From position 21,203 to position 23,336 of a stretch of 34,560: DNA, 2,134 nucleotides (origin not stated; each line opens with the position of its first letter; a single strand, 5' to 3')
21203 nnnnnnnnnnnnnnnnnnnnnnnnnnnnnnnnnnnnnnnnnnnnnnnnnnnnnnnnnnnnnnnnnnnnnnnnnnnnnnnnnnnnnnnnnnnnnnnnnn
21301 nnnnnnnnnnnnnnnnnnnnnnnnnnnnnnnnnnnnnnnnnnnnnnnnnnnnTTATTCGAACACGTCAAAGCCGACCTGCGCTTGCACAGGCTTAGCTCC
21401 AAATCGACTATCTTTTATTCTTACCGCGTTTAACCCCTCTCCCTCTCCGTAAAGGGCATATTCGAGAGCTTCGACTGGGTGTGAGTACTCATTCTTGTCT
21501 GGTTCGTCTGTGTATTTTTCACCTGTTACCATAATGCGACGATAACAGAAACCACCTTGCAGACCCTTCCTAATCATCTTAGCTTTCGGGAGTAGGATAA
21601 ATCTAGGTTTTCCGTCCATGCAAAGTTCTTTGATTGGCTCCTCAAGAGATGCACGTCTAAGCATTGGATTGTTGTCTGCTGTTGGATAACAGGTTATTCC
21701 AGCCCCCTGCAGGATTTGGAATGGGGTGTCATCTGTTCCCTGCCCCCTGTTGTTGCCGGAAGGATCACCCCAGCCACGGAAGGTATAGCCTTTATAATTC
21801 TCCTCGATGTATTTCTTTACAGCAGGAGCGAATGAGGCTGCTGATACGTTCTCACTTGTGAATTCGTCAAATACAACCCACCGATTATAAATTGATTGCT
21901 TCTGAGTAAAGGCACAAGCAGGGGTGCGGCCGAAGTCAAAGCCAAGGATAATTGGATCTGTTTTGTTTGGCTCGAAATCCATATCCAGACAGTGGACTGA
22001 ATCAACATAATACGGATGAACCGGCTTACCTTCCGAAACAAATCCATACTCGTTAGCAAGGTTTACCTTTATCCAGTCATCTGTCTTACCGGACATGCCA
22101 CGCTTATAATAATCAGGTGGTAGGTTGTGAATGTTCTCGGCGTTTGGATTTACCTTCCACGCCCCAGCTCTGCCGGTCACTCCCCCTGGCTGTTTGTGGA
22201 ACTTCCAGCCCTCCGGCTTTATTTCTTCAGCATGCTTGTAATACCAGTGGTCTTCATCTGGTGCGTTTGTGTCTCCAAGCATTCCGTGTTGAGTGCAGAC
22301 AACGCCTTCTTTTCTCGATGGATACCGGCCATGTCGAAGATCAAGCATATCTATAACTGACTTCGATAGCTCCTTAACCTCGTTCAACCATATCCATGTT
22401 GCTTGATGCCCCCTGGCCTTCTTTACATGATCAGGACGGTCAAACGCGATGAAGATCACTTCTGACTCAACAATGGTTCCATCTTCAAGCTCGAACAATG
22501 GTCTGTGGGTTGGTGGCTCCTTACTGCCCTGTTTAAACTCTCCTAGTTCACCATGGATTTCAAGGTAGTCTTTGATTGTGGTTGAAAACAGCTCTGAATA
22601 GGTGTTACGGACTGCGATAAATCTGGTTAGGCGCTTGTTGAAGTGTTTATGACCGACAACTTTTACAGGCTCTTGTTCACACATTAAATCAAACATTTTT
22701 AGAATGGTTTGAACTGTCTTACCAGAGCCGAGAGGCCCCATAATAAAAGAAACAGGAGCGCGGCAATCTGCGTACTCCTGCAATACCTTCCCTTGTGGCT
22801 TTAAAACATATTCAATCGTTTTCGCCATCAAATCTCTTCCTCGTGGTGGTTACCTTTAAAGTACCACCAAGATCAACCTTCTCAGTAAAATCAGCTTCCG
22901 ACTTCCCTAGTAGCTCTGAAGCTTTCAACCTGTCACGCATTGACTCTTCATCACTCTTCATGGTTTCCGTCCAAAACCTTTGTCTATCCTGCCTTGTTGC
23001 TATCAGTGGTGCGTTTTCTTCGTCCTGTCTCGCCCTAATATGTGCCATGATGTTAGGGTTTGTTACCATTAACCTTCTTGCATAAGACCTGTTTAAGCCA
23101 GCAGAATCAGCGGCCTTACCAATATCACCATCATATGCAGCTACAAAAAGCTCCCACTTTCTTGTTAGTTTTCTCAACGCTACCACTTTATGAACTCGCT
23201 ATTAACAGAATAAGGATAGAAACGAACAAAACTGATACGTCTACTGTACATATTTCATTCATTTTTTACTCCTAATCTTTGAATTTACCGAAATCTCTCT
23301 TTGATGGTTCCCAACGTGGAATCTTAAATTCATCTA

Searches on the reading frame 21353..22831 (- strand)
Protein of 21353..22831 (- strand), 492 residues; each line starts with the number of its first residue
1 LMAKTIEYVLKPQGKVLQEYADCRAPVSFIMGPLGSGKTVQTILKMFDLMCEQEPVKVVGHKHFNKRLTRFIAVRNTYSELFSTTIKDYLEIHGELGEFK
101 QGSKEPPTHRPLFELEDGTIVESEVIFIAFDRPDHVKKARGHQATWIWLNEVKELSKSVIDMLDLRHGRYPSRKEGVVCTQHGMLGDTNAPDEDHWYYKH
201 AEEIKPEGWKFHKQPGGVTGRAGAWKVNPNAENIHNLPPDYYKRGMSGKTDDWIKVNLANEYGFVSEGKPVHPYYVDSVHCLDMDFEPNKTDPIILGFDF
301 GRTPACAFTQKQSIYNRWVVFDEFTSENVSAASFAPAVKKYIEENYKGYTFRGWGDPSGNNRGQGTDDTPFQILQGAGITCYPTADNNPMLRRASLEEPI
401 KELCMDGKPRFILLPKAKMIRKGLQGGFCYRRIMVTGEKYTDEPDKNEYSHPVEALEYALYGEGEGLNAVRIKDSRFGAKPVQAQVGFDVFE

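Call 15: find_related_loci(query=window:21353-22831:-, collection=viral_contigs, flank=10000)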
Query window:21353-22831:- (492 aa) in viral_contigs; peptide patterns used: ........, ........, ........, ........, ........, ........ (x = any residue, [..] = any of these).
446 stretches matched a pattern; 436 encode a relative of the query (tblastn E <= 1e-3); the best 80 are kept; 80 distinct loci.
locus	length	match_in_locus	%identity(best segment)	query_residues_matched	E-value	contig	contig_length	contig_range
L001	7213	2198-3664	72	2-491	0e+0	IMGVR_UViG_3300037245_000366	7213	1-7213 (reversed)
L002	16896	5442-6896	73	4-491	0e+0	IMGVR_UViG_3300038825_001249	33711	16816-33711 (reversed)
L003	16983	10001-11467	71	1-491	0e+0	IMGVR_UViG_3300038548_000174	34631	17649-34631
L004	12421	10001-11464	71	3-492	0e+0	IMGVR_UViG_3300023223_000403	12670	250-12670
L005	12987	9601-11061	70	4-491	0e+0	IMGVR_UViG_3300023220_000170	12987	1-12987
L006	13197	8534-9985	70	5-491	0e+0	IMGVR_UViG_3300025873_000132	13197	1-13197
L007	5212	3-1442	72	10-491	0e+0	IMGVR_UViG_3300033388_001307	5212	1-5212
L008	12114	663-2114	69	5-491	0e+0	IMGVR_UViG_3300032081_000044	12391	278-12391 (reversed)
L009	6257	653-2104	69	5-491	0e+0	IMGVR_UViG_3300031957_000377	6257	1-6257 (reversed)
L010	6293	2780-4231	71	5-491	0e+0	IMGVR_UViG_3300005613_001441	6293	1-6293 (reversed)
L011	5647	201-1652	69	5-491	0e+0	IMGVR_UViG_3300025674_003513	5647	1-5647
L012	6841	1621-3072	69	5-491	0e+0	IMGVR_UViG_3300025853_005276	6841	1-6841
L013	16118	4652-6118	69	1-491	0e+0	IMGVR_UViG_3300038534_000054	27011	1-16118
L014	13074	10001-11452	69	5-491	0e+0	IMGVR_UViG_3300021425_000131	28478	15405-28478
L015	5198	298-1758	70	2-491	0e+0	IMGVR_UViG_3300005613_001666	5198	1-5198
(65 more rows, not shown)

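Call 23: search_protein_families(library=pfam, proteins=[window:21353-22831:-], max_evalue=0.001)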
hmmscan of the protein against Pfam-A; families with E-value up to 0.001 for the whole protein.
window:21353-22831:- (492 aa): 0 families

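Call 89: find_related_loci(query=window:21353-22831:-, collection=genome_contigs, flank=8000)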
Query window:21353-22831:- (492 aa) in genome_contigs; peptide patterns used: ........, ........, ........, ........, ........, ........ (x = any residue, [..] = any of these).
239 stretches matched a pattern; 8 encode a relative of the query (tblastn E <= 1e-3); 8 distinct loci.
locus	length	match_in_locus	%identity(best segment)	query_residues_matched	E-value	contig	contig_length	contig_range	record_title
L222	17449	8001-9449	69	6-491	0e+0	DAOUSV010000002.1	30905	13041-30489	MAG TPA_asm: Piscirickettsiaceae bacterium isolate CSMAG_555 CSMAG_555_k127_904779_length_30905_cov_15.0000, whole genom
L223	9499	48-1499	68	6-491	0e+0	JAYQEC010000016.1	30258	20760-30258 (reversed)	MAG: Porticoccaceae bacterium isolate 139583_S184_maxbin_bins.tsv.011_sub NODE_1146_length_30258_cov_37.139158, whole ge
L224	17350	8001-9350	57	5-455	5e-170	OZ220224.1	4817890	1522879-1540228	MAG: uncultured Kistimonas sp. isolate 85cdd03d-db34-4338-bc11-e7a22193d3ac genome assembly, chromosome: 1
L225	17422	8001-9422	55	6-474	3e-166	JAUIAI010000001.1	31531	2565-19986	MAG: Gammaproteobacteria bacterium isolate 5_bin.37 NODE_1249_length_31531_cov_1.062126, whole genome shotgun sequence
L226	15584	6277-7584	56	29-473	7e-156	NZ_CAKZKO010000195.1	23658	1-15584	MAG: uncultured Paraglaciecola sp. isolate ERR2094167_bin.68_CONCOCT_v1.1_MAG ERZ650161.1470, whole genome shotgun seque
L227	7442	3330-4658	35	14-465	1e-75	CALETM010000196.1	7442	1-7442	MAG TPA_asm: uncultured Alphaproteobacteria bacterium isolate ERR2619727_bin.69_CONCOCT_v1.1_MAG genome assembly, contig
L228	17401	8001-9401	31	1-477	2e-70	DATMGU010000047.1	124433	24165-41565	MAG TPA_asm: Stellaceae bacterium isolate SMAG_U13497 k141_977172, whole genome shotgun sequence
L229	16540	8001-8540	32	286-466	9e-17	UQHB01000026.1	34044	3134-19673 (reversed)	uncultured Megasphaera sp. isolate UMGS281 genome assembly, contig: NODE_299_length_34044_cov_5.55024, whole genome shot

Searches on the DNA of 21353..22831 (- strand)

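Call 65: search_with_rna_model(model_id=R2, sources=[L001, L002, L003, L004, L005, L006, L007, L008, L009, L010, L011, L012, L013, L014, L015, L016, L017, L018, L019, L020, L021, L022, L023, L024, L025, L026, L027, L028, L029, L030, L031, L032, L033, L034, L035, L036, L037, L038, L039, L040, L041, L042, L043, L044, L045, L046, L047, L048, L049, L050, L051, L052, L053, L054, L055, L056, L057, L058, L059, L060, L061, L062, L063, L064, L065, L066, L067, L068, L069, L070, L071, L072, L073, L074, L075, L076, L077, L078, L079, L080], filters=default, max_evalue=10)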
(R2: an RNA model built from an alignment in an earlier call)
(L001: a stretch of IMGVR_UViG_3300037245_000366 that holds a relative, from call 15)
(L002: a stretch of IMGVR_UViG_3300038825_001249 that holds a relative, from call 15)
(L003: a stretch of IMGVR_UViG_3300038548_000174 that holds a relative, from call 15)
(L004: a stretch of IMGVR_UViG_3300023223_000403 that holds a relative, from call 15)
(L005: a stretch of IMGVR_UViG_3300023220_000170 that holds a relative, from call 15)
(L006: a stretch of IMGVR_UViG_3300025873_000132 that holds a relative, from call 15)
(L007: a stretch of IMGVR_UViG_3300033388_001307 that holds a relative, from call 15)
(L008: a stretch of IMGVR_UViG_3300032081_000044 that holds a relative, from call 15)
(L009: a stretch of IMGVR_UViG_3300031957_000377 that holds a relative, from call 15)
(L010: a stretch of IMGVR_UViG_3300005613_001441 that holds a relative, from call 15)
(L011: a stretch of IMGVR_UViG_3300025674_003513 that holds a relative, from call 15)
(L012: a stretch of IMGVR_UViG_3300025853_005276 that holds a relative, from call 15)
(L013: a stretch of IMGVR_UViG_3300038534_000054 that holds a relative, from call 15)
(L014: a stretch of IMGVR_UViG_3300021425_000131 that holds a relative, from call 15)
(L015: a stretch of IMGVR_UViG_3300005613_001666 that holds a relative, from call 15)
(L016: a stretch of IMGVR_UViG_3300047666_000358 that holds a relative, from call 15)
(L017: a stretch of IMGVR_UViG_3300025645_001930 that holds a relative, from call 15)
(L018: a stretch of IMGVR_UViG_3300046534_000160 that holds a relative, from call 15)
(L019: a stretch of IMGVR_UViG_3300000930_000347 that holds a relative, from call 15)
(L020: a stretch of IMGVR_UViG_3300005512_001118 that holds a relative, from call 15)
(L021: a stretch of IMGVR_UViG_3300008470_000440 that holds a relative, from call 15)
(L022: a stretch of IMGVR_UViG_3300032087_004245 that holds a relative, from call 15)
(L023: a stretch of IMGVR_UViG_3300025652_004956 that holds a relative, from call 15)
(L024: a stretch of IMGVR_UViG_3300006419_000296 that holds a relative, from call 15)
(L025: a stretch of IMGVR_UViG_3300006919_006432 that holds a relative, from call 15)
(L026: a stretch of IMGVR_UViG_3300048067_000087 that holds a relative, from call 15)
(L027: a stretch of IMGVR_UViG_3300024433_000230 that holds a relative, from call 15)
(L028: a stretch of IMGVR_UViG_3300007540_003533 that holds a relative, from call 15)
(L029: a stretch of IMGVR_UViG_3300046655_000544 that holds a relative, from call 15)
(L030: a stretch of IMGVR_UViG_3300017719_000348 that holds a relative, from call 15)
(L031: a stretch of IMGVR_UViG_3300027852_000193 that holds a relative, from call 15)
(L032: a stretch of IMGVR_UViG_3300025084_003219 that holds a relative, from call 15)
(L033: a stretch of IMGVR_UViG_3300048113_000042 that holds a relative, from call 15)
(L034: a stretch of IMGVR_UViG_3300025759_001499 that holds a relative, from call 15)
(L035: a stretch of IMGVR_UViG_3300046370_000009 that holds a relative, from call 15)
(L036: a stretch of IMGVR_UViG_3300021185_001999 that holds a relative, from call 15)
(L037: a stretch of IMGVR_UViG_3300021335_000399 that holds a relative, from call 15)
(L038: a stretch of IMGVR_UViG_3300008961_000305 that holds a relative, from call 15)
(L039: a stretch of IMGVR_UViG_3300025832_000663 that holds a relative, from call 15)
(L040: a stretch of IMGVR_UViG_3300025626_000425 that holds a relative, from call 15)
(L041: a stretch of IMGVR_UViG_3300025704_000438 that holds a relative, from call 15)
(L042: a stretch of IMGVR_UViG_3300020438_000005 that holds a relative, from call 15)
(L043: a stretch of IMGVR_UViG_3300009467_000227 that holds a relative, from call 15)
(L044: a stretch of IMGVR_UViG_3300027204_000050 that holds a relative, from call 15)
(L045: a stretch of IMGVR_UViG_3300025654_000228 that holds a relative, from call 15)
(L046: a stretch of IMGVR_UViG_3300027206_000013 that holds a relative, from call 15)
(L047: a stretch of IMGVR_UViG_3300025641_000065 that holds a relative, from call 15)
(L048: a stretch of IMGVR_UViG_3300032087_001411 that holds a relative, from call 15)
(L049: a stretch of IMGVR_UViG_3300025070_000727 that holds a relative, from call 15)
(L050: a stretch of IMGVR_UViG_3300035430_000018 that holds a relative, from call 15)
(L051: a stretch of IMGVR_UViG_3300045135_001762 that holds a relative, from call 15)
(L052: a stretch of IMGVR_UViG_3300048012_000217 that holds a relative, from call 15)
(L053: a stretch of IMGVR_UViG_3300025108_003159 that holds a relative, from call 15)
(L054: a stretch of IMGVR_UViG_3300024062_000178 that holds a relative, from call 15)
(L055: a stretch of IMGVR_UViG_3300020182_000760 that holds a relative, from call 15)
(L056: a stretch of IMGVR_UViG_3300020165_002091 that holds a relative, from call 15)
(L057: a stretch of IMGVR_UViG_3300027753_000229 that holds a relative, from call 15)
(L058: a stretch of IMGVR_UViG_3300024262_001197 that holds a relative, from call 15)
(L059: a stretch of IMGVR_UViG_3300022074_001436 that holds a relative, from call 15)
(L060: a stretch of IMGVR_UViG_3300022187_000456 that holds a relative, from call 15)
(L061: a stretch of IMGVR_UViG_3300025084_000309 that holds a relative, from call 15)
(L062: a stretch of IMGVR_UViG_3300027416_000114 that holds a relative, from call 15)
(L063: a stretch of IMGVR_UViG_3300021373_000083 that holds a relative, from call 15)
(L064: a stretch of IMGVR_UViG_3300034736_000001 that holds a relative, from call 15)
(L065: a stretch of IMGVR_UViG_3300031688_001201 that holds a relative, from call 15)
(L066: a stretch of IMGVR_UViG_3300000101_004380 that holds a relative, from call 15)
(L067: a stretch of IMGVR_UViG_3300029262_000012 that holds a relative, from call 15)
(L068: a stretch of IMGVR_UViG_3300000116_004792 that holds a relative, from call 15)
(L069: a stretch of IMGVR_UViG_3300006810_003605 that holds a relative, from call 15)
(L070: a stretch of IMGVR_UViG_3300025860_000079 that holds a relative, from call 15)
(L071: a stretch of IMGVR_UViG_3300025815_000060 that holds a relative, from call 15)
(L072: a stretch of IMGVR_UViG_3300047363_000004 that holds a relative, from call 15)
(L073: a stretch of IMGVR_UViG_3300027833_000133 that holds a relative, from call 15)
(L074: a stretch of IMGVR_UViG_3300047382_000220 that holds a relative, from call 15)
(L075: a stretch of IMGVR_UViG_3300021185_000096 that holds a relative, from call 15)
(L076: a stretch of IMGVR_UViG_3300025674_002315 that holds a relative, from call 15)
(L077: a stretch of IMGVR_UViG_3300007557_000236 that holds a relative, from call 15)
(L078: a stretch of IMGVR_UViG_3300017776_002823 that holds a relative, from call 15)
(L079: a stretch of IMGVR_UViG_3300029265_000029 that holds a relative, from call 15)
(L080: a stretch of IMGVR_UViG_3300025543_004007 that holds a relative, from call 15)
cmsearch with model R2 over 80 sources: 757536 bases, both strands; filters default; matches with E-value up to 10: 1.
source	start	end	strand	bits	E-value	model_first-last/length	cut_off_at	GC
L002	384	456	+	24.6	0.013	1-96/96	no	0.44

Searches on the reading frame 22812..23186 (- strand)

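Call 12: search_protein_families(library=pfam, proteins=[window:22812-23186:-], max_evalue=0.01)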
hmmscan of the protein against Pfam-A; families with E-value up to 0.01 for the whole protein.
window:22812-23186:- (124 aa): 0 families

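Call 13: search_protein_families(library=phrogs, proteins=[window:22812-23186:-], max_evalue=0.01)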
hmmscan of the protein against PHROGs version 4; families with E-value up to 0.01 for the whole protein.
window:22812-23186:- (124 aa): 1 family
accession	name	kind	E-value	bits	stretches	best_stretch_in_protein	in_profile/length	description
phrog_51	-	head and packaging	5.3e-08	33.9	1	4-116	86-230/261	terminase small subunit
